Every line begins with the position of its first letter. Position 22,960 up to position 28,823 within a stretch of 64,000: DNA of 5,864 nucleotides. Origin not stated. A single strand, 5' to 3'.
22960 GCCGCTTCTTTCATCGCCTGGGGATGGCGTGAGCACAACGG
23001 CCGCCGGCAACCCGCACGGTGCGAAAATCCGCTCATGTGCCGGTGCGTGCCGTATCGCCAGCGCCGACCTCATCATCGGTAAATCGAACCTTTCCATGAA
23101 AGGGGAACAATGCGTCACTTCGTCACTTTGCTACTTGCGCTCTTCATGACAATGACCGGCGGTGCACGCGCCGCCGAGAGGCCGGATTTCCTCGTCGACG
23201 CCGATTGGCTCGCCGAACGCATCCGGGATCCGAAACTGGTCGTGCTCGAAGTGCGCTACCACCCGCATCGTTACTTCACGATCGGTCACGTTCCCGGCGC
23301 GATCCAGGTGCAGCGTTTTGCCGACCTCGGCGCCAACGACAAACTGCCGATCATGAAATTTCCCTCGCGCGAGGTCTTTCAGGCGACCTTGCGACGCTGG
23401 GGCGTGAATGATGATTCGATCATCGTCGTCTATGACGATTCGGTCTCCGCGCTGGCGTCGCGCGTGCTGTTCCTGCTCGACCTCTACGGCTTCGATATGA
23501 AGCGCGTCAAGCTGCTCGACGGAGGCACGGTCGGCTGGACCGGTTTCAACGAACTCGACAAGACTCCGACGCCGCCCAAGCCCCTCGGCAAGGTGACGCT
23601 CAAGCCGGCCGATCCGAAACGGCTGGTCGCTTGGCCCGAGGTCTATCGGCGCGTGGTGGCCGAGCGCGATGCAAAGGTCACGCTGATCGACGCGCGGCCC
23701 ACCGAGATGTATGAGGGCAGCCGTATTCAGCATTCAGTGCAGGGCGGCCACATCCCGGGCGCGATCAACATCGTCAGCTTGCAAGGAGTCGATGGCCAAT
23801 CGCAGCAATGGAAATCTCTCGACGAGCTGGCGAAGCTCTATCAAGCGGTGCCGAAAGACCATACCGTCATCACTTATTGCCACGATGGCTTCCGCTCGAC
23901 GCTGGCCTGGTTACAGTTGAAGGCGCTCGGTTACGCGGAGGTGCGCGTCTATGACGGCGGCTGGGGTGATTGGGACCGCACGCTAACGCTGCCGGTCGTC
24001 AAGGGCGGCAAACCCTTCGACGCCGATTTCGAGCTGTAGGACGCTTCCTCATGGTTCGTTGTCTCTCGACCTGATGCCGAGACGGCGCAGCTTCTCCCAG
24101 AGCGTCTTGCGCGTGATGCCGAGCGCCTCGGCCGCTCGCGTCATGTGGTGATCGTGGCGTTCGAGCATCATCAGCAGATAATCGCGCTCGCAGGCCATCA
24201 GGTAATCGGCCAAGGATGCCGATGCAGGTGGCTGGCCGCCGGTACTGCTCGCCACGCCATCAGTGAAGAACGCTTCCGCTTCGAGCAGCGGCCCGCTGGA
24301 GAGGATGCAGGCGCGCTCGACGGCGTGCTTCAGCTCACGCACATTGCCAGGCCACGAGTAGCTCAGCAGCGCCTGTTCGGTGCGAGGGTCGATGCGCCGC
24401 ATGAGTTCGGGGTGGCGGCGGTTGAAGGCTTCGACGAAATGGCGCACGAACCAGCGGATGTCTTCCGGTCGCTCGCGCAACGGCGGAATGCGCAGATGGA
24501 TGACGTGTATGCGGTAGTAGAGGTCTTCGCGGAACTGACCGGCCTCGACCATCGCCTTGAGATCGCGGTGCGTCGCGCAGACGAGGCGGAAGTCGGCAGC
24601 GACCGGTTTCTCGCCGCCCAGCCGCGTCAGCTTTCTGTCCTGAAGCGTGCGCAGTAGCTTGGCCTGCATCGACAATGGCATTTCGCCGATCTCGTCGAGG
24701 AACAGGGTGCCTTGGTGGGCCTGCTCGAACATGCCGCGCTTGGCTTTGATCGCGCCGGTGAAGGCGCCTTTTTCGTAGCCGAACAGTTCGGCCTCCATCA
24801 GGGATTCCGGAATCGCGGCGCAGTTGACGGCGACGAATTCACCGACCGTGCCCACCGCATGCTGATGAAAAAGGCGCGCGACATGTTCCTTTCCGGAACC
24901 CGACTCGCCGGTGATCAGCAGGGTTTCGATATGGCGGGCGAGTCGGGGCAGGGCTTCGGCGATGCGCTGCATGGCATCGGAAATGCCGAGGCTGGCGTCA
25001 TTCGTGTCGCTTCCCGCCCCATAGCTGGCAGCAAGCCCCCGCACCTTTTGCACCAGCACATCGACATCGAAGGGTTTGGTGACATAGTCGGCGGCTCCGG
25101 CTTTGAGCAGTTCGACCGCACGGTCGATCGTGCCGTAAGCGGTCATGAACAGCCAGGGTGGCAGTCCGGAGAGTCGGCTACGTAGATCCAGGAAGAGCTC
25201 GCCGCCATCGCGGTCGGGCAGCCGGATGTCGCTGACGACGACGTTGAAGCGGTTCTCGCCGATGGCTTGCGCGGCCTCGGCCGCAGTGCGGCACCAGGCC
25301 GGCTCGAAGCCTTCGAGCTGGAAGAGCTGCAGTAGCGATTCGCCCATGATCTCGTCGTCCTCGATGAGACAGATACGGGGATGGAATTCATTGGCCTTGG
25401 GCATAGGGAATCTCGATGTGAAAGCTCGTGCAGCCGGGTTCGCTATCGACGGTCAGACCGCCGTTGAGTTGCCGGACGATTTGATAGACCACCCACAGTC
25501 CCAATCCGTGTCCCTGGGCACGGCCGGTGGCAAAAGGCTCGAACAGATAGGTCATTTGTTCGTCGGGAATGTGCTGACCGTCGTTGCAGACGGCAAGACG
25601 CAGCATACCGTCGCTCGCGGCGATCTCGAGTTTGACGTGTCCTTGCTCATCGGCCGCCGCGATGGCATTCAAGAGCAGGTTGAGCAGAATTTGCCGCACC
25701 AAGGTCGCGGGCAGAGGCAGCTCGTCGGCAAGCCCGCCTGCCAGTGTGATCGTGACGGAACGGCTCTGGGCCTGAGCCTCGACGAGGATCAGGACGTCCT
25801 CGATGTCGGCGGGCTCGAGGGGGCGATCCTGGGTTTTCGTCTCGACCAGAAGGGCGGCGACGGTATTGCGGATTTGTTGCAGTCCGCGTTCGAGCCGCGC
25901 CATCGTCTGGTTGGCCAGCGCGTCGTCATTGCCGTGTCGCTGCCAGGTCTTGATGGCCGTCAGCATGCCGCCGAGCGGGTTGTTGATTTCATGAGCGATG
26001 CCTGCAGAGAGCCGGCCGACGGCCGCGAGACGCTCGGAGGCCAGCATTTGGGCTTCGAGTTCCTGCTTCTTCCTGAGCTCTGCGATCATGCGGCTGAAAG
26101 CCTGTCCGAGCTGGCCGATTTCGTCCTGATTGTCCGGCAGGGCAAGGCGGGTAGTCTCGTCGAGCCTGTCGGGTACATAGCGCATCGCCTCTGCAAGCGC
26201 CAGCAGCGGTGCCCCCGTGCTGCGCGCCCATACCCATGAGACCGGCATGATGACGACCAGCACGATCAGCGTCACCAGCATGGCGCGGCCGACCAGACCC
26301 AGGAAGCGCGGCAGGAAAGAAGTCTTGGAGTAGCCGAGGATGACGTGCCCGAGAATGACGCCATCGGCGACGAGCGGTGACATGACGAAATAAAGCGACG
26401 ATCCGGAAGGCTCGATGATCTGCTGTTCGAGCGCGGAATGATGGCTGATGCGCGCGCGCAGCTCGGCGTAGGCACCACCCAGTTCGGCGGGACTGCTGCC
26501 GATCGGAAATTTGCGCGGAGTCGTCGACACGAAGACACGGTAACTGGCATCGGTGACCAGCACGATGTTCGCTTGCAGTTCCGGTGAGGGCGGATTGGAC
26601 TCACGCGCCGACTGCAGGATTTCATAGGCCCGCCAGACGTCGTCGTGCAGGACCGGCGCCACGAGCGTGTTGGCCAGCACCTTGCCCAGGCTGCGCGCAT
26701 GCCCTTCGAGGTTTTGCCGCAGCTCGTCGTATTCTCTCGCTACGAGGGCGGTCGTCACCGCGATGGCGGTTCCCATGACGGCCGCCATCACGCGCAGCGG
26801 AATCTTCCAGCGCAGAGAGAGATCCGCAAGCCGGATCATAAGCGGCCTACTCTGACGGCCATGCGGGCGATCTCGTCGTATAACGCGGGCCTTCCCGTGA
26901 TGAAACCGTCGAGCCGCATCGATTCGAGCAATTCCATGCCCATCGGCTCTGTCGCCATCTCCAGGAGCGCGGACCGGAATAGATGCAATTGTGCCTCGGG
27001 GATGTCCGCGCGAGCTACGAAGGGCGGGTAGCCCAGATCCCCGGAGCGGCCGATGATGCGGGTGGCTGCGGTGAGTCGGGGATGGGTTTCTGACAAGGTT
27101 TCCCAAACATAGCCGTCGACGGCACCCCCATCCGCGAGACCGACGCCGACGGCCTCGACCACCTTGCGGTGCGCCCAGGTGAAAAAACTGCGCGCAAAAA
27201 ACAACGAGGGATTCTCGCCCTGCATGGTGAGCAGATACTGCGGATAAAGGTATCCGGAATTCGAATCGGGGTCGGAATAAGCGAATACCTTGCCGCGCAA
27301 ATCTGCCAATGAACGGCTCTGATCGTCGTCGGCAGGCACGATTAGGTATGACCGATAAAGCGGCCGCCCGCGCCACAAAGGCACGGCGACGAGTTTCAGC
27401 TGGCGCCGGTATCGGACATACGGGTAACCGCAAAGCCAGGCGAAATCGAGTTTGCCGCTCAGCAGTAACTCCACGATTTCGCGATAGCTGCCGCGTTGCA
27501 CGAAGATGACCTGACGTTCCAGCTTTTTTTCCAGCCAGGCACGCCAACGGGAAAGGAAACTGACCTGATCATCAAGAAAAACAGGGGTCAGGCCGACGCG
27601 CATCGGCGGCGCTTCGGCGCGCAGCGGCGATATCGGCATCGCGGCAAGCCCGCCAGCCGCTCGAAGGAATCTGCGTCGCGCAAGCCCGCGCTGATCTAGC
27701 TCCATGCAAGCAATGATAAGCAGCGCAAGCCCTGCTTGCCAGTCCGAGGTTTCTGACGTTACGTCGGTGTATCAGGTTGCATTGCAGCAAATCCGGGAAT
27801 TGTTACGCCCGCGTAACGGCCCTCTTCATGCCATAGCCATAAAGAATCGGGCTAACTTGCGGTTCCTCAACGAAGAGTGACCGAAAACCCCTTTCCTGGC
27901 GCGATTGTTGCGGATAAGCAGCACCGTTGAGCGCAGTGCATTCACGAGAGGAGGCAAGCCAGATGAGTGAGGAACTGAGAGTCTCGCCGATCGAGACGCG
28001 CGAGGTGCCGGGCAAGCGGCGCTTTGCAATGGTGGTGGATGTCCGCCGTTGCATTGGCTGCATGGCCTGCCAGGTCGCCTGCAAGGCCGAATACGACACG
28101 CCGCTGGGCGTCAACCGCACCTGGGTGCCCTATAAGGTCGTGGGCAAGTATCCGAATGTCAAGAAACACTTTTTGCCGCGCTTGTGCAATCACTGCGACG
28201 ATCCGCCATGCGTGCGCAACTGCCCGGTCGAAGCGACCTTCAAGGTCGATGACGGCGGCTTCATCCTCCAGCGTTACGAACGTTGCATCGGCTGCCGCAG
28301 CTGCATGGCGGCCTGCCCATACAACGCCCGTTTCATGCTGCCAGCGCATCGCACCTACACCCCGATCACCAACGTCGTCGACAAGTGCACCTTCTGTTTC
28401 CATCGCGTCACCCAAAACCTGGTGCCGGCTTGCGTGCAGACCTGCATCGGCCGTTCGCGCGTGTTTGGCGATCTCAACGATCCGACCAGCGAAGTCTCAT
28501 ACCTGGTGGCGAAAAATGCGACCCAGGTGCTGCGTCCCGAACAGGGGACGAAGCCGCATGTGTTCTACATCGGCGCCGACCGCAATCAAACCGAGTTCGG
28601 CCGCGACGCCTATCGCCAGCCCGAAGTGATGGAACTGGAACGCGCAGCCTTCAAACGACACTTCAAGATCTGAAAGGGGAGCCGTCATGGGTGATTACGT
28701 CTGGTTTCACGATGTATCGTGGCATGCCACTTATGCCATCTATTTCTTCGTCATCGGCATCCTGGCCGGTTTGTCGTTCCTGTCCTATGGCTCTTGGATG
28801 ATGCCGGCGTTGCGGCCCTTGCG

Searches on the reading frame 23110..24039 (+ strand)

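Call 3: search_protein_families(library=pfam, proteins=[window:23110-24039:+], max_evalue=0.1)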
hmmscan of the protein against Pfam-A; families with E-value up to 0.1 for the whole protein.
window:23110-24039:+ (309 aa): 1 family
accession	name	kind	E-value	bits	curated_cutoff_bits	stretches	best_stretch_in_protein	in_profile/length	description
PF00581.25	Rhodanese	-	3.3e-36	124.3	22.2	2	187-289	11-100/102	Rhodanese-like domain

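Call 4: search_protein_families(library=ncbifam, proteins=[window:23110-24039:+], max_evalue=0.1)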
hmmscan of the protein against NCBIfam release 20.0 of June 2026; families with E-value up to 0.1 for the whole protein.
window:23110-24039:+ (309 aa): 13 families
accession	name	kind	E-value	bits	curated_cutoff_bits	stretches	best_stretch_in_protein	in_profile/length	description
NF008557.0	PRK11493.1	equivalog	5e-30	104.5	250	1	26-298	4-279/281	3-mercaptopyruvate sulfurtransferase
NF040901.1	SeO3_TeO2_ExtH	equivalog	3e-16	59.4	200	2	40-146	66-177/430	selenite/tellurite reduction operon rhodanese-like protein ExtH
NF041203.1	rhodanese_LYCAU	equivalog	2.9e-09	36.7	115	1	238-291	64-119/126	rhodanese-related (seleno)protein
NF006444.0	PRK08762.1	equivalog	4.6e-06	25.5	449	1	245-291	64-110/387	molybdopterin-synthase adenylyltransferase MoeB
NF045521.1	rhoda_near_glyco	subfamily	2.4e-05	24.2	145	1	243-289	63-109/144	rhodanese homology domain-containing protein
TIGR03865.1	PQQ_CXXCW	subfamily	0.0013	18.7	128.05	1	191-291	53-158/167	PQQ-dependent catabolism-associated CXXCW motif protein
NF001195.0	PRK00162.1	equivalog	0.0016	18.7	102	1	238-293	46-101/108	thiosulfate sulfurtransferase GlpE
TIGR04271.1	ThiI_C_thiazole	equivalog_domain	0.0041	17.1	70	1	240-281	58-99/101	thiazole biosynthesis protein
NF005902.0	PRK07878.1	equivalog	0.0047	15.9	647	1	238-292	331-385/392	adenylyltransferase/sulfurtransferase MoeZ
TIGR02981.1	phageshock_pspE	exception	0.013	15.8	126.3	0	199-281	19-89/101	thiosulfate sulfurtransferase PspE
NF001133.1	PRK00142.1-1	equivalog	0.023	14.2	170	0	231-284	146-199/229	oxygen-dependent tRNA uridine(34) hydroxylase TrhO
NF007627.0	PRK10287.1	equivalog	0.027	14.7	102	0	201-280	23-90/104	thiosulfate sulfurtransferase PspE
NF003703.0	PRK05320.1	equivalog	0.082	12.5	331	0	236-284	161-209/280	sulfurtransferase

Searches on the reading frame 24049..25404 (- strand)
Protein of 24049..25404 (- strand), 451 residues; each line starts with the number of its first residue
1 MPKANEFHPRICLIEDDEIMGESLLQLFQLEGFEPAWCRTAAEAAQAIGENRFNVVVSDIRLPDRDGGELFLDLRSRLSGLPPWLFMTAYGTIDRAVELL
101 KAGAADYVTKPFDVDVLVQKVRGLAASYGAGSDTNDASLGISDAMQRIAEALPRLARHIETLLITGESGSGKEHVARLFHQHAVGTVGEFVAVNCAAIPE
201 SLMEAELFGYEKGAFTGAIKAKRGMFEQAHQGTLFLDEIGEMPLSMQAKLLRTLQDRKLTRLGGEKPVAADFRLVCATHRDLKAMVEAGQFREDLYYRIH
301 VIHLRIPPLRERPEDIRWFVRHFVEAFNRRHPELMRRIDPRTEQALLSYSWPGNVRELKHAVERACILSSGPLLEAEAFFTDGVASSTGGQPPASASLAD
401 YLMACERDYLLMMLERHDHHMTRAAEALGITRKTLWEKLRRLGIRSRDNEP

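Call 7: search_protein_families(library=ncbifam, proteins=[window:24049-25404:-], max_evalue=0.001)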
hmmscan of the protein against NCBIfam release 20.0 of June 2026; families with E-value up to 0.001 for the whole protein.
window:24049-25404:- (451 aa): 91 families (the best 25 are shown)
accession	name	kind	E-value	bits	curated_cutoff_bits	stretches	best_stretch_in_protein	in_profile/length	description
NF008469.0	PRK11361.1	equivalog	2e-115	386.1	714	1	10-446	6-458/461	acetoacetate metabolism transcriptional regulator AtoC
TIGR01818.1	ntrC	equivalog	1.1e-108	364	558.6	1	12-375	2-373/463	nitrogen regulation protein NR(I)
TIGR02915.1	PEP_resp_reg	equivalog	1.2e-100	337.5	502.6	1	13-444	3-444/445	PEP-CTERM-box response regulator transcription factor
NF041552.1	TF_PrdR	equivalog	3.5e-99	332.7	795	1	133-440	264-574/577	sigma-54 dependent transcriptional regulator PrdR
NF007689.0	PRK10365.1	equivalog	4.8e-96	322.2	760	1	13-441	9-441/441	sigma-54-dependent response regulator transcription factor ZraR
TIGR01817.1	nifA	equivalog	2.1e-92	310.6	528.85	1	133-382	193-441/534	nif-specific transcriptional activator NifA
NF038308.1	RNA_repair_RtcR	equivalog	9.6e-92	308.5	650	1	142-442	186-516/530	RNA repair transcriptional activator RtcR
NF008176.1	PRK10923.1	equivalog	5.2e-91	305.6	620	1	12-367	7-369/469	nitrogen regulation protein NR(I)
NF011695.0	PRK15115.1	equivalog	1.1e-90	304.6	763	1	10-444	8-438/445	two-component system response regulator GlrR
NF050807.1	TransRegFlbDCaul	equivalog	1.9e-89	300.6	750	1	94-441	83-437/454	sigma-54-dependent transcriptional regulator FlbD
NF051870.1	NAssimRespRegNtrX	equivalog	2.2e-88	297.1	600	1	12-444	5-452/452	nitrogen assimilation response regulator NtrX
TIGR02329.1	propionate_PrpR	equivalog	4.9e-88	296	499.2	1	135-440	211-525/526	propionate catabolism operon regulatory protein PrpR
NF003451.0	PRK05022.1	equivalog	9.6e-88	295.1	476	1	132-445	186-511/512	nitric oxide reductase transcriptional regulator NorR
NF049963.1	RespRegFlgRCampy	domain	4e-87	292.8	750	1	11-441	3-426/429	fla regulon two-component system response regulator FlgR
NF011953.0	PRK15424.1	equivalog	9.4e-85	285.2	703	1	136-441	219-533/538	propionate catabolism operon regulatory protein PrpR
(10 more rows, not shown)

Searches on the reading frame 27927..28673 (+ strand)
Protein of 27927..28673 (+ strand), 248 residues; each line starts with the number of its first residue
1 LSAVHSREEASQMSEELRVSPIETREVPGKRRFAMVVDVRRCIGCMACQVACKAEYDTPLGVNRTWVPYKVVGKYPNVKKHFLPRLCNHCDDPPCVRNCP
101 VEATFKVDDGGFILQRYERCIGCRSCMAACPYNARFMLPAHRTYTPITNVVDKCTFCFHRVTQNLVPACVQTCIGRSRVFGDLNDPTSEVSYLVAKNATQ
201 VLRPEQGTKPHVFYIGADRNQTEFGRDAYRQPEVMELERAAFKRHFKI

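Call 3: search_protein_families(library=pfam, proteins=[window:27927-28673:+], max_evalue=0.1)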
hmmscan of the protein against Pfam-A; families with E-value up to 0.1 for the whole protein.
window:27927-28673:+ (248 aa): 14 families
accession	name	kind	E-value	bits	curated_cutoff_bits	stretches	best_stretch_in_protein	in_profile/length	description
PF13247.11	Fer4_11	-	1e-22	80.6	26.2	1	79-182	2-99/100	4Fe-4S dicluster domain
PF12838.12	Fer4_7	-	3.5e-11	43.8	27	3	119-173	1-48/52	4Fe-4S dicluster domain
PF13187.11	Fer4_9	-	8.6e-10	38.9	27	3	87-134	2-51/52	4Fe-4S dicluster domain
PF13237.11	Fer4_10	-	1.4e-09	38.2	25.5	3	84-131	6-53/53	4Fe-4S dicluster domain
PF12797.12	Fer4_2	-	7.8e-09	35.4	24.5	2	117-132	7-22/22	4Fe-4S binding domain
PF00037.32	Fer4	-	3.7e-08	33.3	21.1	2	117-134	5-22/24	4Fe-4S binding domain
PF12837.12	Fer4_6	-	5e-08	33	25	3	117-134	6-23/24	4Fe-4S binding domain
PF12800.12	Fer4_4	-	8.8e-05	23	24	2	118-133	2-17/17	4Fe-4S binding domain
PF12798.12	Fer4_3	-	0.00017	22.6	27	1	120-134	1-15/15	4Fe-4S binding domain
PF13534.11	Fer4_17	-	0.00021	22.2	22.2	0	38-54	42-58/61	4Fe-4S dicluster domain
PF25160.1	LdpA_Fe-S-bd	-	0.00052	20.2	27.6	1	93-133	7-41/49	LdpA Fe-S cluster-binding domain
PF14697.11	Fer4_21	-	0.0013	19.3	35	1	118-157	6-44/59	4Fe-4S dicluster domain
PF13183.11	Fer4_8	-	0.013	16.4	27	0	39-102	2-67/68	4Fe-4S dicluster domain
PF13484.11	Fer4_16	-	0.018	16.2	30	0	117-133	50-66/66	4Fe-4S double cluster binding domain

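Call 4: search_protein_families(library=ncbifam, proteins=[window:27927-28673:+], max_evalue=0.1)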
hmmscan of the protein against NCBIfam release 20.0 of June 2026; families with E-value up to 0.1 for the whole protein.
window:27927-28673:+ (248 aa): 68 families (the best 25 are shown)
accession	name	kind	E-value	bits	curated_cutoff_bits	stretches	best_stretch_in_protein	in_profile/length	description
NF011569.0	PRK14993.1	equivalog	4.4e-64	216.3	416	1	19-219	31-226/244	tetrathionate reductase subunit TtrB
NF045797.1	DsrO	equivalog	7.9e-58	195.6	200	1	18-215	29-234/235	sulfate reduction electron transfer complex DsrMKJOP subunit DsrO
NF041715.1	arsenate_red_ArrB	equivalog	7.4e-55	186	450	2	32-134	2-103/233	arsenate respiratory reductase iron-sulfur subunit ArrB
TIGR03149.1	cyt_nit_nrfC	equivalog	5.8e-46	156.6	377.6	1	25-219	31-220/225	cytochrome c nitrite reductase Fe-S protein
TIGR03478.1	DMSO_red_II_bet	subfamily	4.6e-40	137.5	480.7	2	66-217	110-255/321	DMSO reductase family type II enzyme, iron-sulfur subunit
NF041782.1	mnquin_red_QrcC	equivalog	4.9e-35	121.3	400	2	33-163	1-157/239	menaquinone reductase iron-sulfur cluster-binding subunit QrcC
NF042979.1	EthbenzDh_ebdB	equivalog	1.4e-34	119.5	740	2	66-227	132-286/354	ethylbenzene dehydrogenase subunit beta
TIGR02951.1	DMSO_dmsB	equivalog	2.4e-33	115.4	214.1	1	34-185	3-155/161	DMSO/selenate family reductase complex B subunit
TIGR01660.1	narH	equivalog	1.7e-24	86.1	524.05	2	70-187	166-276/492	nitrate reductase subunit beta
NF045715.1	sulf_resp_HmcB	equivalog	1.1e-23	83.9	420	1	32-185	36-200/307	sulfate respiration complex iron-sulfur protein HmcB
NF008134.0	PRK10882.1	equivalog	1.9e-23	83.1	263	2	82-207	108-233/329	hydrogenase 2 operon protein HybA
NF038355.1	FDH3_beta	equivalog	2.4e-23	83.1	240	1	33-157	3-121/180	formate dehydrogenase FDH3 subunit beta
TIGR01582.1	FDH-beta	equivalog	1.8e-22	79.8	334.7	2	87-188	93-187/283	formate dehydrogenase subunit beta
NF009408.0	PRK12769.1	equivalog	2e-20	72.5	1003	1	35-174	5-138/659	formate-dependent uric acid utilization protein AegA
NF007658.0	PRK10330.1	equivalog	2.6e-16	59.6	260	1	35-177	5-151/181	electron transport protein HydN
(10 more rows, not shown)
